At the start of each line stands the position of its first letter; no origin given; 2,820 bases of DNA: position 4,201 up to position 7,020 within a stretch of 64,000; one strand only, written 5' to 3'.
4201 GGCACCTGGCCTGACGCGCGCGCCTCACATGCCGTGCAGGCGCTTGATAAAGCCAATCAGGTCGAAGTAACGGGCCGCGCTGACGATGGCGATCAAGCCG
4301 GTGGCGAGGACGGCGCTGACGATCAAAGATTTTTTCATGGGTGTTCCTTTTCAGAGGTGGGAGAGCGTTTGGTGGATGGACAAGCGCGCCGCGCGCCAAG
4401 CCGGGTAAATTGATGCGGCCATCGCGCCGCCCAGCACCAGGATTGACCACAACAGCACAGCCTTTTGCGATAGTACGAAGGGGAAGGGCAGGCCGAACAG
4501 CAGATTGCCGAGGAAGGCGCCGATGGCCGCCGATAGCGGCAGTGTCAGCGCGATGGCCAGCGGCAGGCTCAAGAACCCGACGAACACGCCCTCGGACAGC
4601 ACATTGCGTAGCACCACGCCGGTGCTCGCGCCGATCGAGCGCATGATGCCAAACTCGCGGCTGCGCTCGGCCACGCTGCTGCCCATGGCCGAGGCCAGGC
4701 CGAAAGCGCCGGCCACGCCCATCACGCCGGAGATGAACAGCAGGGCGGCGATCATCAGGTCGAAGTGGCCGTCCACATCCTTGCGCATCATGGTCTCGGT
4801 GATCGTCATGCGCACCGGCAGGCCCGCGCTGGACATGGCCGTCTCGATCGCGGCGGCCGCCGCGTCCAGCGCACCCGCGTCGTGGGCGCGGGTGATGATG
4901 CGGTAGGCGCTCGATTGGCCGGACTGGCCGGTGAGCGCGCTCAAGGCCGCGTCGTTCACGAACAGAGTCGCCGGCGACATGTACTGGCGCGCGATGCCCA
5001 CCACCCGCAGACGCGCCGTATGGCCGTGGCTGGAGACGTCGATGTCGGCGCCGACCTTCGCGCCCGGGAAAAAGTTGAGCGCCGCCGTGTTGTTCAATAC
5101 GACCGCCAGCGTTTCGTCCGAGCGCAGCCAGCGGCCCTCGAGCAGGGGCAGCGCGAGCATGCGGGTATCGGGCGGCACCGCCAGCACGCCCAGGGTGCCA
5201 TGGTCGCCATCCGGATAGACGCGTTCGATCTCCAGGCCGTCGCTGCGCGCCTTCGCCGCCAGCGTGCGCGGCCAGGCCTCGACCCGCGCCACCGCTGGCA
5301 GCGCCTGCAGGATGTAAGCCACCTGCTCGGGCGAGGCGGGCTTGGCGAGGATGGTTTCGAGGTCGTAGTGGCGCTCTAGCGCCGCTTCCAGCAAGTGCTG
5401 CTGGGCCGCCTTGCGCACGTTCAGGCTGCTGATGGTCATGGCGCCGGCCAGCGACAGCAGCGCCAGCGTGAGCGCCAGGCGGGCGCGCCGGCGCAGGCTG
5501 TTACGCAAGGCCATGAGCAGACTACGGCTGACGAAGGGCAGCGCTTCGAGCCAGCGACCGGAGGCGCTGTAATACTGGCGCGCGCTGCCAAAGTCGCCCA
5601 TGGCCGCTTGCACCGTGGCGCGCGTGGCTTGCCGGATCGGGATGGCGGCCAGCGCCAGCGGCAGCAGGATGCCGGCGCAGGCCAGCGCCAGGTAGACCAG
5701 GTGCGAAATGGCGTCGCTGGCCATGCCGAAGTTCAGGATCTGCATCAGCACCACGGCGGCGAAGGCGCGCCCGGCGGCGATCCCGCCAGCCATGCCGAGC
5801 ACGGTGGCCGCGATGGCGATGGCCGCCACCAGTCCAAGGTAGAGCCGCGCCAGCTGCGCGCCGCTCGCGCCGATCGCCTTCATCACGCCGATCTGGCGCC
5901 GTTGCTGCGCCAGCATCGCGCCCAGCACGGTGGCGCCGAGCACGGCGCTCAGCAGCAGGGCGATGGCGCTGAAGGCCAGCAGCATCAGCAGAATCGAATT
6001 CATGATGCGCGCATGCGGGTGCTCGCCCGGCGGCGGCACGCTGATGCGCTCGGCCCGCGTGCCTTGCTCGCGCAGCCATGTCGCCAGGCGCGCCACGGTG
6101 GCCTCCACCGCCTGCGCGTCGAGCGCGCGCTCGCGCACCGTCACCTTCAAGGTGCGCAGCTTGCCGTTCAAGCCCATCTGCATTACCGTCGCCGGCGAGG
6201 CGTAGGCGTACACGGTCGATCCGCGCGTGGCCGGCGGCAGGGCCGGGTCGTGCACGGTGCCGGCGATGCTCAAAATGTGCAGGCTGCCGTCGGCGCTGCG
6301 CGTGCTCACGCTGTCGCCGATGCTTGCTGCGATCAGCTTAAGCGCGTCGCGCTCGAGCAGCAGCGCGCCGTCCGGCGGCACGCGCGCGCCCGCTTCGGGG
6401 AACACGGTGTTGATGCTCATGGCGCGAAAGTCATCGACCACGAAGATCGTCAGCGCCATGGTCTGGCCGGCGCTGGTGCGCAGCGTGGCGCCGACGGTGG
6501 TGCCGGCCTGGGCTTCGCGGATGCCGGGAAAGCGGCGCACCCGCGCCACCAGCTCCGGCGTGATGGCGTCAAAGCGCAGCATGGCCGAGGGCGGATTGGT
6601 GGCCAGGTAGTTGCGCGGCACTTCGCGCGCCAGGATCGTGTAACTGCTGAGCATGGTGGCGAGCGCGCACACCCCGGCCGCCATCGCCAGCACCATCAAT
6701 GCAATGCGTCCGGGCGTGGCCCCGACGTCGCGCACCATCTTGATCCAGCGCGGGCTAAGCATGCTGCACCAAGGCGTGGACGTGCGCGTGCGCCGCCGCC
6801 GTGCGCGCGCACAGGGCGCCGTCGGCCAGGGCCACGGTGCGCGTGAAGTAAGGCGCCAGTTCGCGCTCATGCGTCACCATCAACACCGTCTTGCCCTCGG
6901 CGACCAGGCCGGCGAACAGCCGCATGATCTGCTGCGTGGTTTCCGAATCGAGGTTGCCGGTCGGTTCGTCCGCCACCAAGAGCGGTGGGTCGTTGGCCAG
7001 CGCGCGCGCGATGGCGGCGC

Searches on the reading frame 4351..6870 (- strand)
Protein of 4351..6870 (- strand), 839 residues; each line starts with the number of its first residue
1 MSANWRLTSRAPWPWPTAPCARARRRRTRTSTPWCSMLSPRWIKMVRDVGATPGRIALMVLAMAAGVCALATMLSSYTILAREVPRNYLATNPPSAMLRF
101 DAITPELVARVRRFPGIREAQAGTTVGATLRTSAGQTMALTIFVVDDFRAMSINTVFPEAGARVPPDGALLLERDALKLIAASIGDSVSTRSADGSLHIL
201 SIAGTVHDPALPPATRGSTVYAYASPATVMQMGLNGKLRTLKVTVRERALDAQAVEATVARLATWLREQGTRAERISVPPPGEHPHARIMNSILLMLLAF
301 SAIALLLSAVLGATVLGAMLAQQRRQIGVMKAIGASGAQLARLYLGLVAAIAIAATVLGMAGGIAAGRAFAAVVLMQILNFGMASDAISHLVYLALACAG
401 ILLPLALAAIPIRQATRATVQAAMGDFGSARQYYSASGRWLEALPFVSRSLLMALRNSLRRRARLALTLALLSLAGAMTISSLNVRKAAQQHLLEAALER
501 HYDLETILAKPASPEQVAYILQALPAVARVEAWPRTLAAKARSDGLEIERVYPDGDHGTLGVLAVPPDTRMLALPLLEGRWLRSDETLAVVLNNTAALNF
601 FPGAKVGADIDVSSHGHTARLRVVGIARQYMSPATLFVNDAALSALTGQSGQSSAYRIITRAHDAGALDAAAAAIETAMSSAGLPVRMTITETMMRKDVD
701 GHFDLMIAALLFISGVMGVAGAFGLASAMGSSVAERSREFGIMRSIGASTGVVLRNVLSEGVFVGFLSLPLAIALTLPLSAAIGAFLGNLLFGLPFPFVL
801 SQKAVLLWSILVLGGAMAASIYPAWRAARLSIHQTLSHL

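Call 42: search_protein_families(library=pfam, proteins=[window:4351-6870:-], max_evalue=0.00001)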
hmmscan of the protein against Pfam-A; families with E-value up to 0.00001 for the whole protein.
window:4351-6870:- (839 aa): 2 families
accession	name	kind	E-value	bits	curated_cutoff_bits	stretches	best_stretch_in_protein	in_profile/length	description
PF02687.27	FtsX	-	2.8e-22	79.4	25.5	2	712-831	2-119/120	FtsX-like permease C-terminal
PF12704.14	MacB_PCD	-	2.7e-10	41.3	27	1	512-677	54-206/207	MacB-like periplasmic core domain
